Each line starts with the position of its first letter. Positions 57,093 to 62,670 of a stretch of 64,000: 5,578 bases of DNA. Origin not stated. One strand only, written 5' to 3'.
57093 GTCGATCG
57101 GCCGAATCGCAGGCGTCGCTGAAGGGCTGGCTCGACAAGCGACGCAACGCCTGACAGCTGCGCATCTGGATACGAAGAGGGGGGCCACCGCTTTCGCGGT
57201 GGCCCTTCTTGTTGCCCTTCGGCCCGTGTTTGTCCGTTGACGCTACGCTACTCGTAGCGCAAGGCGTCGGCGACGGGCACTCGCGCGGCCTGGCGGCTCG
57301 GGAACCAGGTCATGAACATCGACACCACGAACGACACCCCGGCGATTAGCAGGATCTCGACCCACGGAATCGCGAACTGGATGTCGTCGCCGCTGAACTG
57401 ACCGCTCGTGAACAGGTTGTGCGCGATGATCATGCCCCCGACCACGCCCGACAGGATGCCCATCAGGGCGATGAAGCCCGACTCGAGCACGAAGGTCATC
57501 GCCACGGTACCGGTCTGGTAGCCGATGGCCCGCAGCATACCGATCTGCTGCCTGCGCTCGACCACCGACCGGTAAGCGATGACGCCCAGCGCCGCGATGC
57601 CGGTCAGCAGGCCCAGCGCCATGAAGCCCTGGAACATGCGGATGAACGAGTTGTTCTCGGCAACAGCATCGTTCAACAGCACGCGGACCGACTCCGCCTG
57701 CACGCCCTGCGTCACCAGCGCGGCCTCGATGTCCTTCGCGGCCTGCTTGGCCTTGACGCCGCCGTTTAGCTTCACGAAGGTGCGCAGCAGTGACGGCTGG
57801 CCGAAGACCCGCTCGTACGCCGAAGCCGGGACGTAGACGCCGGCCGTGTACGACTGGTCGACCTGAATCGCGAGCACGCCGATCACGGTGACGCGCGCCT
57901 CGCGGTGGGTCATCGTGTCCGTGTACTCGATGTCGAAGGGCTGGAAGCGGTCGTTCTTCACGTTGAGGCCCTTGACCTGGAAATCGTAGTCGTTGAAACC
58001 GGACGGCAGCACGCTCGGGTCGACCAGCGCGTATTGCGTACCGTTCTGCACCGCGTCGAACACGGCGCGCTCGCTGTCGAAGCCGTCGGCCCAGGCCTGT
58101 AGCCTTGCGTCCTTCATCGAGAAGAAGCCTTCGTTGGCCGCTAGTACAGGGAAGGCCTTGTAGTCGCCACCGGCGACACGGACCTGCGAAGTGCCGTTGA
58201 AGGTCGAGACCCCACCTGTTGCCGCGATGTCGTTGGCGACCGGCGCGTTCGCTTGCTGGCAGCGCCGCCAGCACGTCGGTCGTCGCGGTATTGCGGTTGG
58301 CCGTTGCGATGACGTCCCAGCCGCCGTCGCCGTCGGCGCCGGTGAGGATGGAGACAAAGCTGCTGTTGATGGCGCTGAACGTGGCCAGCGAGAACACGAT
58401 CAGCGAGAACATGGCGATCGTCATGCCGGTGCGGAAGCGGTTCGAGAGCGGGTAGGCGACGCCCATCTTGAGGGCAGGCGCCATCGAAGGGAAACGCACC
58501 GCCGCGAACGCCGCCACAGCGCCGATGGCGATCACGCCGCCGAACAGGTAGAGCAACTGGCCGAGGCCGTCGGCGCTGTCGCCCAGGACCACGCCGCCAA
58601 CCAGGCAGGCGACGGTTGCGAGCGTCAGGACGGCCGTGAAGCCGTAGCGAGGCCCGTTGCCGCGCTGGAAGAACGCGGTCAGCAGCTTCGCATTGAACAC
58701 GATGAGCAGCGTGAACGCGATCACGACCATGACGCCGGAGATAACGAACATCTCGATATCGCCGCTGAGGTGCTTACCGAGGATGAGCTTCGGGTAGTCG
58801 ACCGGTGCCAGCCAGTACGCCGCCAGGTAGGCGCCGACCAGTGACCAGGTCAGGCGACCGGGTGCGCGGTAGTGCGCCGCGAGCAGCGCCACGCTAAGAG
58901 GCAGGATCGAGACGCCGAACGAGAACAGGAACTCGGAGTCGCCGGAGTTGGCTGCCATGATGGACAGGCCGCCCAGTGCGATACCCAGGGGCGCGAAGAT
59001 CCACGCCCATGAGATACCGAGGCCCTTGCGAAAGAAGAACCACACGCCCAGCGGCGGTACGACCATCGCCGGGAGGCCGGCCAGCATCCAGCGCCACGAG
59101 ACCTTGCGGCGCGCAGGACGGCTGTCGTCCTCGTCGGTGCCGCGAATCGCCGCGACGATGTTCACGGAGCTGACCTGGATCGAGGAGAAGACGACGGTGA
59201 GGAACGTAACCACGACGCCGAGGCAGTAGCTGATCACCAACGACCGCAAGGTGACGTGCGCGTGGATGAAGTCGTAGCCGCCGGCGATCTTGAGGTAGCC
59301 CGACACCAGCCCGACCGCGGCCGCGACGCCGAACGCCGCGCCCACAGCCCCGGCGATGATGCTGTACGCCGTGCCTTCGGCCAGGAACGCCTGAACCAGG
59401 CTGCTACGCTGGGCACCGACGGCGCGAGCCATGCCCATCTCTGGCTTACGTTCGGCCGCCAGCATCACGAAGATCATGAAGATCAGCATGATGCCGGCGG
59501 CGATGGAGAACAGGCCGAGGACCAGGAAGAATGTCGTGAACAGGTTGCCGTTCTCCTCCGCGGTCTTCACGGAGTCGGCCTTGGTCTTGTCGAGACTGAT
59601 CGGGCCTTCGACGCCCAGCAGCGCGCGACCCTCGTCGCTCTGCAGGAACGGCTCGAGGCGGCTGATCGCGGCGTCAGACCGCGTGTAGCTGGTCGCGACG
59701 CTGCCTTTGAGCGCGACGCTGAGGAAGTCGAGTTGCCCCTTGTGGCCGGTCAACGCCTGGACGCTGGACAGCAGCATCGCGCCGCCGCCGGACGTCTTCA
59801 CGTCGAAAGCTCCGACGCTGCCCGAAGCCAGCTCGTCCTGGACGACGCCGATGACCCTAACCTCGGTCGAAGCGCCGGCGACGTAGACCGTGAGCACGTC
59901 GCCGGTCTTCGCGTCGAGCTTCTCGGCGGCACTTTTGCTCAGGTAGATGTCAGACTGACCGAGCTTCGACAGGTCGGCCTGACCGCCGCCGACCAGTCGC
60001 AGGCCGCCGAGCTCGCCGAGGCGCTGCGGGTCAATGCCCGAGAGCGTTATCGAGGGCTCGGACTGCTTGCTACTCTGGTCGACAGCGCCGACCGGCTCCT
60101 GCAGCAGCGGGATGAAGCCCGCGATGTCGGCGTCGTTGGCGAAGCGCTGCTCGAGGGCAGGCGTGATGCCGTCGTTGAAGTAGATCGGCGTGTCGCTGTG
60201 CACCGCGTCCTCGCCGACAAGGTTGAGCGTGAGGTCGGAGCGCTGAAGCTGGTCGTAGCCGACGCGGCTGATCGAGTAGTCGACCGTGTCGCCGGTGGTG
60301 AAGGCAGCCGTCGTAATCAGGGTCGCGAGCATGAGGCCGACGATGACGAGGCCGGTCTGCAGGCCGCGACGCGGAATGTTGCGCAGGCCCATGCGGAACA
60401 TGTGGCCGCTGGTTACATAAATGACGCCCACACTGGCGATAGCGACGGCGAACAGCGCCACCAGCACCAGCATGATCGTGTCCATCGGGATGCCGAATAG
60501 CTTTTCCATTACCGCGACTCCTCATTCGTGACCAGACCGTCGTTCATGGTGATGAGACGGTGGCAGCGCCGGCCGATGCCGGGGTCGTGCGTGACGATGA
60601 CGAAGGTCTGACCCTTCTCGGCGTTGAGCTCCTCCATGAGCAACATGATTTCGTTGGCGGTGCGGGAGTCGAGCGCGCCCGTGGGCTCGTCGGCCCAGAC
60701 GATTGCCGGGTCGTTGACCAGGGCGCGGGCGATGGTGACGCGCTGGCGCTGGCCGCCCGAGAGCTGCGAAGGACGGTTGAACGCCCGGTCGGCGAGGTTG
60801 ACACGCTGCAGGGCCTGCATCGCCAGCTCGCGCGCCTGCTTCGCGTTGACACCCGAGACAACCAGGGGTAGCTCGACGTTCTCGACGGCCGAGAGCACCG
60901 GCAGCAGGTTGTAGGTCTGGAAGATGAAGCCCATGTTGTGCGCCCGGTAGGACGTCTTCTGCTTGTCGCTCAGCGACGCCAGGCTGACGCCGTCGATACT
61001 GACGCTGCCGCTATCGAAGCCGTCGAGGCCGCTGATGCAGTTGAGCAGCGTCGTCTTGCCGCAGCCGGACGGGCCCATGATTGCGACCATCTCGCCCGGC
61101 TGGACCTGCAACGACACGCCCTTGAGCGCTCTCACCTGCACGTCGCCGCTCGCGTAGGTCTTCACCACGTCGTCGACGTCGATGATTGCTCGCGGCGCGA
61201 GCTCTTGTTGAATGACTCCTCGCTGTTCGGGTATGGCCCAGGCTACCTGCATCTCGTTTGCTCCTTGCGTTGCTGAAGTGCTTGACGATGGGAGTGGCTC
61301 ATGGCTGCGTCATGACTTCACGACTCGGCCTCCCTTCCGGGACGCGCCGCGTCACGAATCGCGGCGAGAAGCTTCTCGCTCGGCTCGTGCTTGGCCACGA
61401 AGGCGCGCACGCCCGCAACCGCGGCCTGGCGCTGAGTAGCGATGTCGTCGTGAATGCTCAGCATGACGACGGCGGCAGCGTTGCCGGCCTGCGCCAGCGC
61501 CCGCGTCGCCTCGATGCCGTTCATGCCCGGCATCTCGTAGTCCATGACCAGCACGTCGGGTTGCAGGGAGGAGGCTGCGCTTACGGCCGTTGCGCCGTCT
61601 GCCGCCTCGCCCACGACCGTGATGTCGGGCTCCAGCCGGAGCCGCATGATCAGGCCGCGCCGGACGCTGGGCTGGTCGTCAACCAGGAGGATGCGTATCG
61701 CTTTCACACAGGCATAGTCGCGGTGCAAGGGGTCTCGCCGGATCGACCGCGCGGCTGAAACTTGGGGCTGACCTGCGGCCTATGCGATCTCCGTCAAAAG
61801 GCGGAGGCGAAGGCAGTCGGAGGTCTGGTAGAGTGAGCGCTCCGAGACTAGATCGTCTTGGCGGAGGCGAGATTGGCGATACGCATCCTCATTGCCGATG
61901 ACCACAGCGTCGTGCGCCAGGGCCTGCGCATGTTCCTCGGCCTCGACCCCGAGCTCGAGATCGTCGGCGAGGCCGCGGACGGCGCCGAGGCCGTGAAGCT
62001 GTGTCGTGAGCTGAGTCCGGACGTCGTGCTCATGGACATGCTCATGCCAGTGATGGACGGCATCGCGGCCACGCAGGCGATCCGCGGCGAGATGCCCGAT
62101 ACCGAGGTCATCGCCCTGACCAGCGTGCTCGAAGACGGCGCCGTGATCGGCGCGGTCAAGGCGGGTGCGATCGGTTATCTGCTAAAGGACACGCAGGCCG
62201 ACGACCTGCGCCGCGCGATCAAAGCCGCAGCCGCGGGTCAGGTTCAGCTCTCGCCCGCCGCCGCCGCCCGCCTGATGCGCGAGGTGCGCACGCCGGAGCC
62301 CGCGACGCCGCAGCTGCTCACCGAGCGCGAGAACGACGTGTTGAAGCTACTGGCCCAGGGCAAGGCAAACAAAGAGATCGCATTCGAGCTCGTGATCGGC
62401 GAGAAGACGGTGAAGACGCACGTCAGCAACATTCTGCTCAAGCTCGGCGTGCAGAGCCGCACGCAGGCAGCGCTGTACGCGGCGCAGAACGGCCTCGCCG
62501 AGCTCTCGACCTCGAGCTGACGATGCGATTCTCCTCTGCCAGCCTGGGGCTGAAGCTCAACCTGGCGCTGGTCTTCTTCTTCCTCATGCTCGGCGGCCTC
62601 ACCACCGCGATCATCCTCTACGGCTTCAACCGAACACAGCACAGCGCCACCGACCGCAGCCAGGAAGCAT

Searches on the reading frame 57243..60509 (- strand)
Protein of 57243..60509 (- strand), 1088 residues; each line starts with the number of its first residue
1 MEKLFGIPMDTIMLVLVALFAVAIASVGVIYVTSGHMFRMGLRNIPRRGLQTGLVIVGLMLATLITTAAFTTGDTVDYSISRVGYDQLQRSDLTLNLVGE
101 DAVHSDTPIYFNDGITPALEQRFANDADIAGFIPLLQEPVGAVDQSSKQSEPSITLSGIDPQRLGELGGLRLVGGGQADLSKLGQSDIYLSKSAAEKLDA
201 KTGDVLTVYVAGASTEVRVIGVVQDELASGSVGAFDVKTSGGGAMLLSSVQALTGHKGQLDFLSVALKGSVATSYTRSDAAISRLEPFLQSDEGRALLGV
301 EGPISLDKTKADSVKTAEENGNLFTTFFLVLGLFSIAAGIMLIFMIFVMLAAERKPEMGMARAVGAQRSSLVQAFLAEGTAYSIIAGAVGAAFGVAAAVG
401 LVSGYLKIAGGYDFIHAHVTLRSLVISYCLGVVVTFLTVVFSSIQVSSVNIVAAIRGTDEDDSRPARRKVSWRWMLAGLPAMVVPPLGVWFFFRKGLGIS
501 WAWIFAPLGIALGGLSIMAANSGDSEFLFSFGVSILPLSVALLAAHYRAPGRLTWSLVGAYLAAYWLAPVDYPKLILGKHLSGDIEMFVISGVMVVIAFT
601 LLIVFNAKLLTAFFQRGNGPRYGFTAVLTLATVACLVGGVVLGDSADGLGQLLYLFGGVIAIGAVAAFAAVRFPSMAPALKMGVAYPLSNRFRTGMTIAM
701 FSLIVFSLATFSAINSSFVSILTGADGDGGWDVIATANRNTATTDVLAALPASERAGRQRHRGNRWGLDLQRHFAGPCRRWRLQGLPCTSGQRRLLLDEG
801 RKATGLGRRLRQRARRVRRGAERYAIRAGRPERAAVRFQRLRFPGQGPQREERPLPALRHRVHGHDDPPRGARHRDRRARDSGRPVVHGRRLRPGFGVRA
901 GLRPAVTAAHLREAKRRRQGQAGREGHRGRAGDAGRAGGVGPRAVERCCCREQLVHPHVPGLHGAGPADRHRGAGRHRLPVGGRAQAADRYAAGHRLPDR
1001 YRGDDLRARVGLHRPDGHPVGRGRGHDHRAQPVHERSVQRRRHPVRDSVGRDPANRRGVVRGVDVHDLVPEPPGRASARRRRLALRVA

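Call 47: search_protein_families(library=pfam, proteins=[window:57243-60509:-])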
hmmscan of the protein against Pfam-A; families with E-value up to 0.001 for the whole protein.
window:57243-60509:- (1088 aa): 1 family
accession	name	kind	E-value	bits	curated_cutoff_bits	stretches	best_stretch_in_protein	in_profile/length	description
PF02687.27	FtsX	-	6.5e-10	39.5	25.5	1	330-450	2-119/120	FtsX-like permease C-terminal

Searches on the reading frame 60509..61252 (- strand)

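Call 47: search_protein_families(library=pfam, proteins=[window:60509-61252:-])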
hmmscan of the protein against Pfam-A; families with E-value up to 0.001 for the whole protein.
window:60509-61252:- (247 aa): 5 families
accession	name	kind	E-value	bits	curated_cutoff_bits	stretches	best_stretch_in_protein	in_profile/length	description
PF00005.33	ABC_tran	-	1.2e-35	123.6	25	1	43-191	1-136/137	ABC transporter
PF13304.12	AAA_21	-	3.7e-06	27.6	27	0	56-111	2-60/304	AAA domain, putative AbiEii toxin, Type IV TA system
PF02463.25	SMC_N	-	1.1e-05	25.4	40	1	54-236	25-211/220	RecF/RecN/SMC N terminal domain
PF03215.21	Rad17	-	4.7e-05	23.8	23.8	1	41-104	33-94/186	Rad17 P-loop domain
PF13476.12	AAA_23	-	0.00066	20.8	27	1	54-74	20-40/201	AAA domain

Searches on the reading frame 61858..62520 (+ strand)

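Call 47: search_protein_families(library=pfam, proteins=[window:61858-62520:+])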
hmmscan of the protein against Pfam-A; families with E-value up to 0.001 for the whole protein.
window:61858-62520:+ (220 aa): 2 families
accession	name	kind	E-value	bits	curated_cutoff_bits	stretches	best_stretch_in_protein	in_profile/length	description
PF00072.30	Response_reg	-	8.8e-27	93.9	30.2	1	10-122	1-111/111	Response regulator receiver domain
PF00196.25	GerE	-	1.2e-21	76.5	23.5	1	153-208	2-57/57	Bacterial regulatory proteins, luxR family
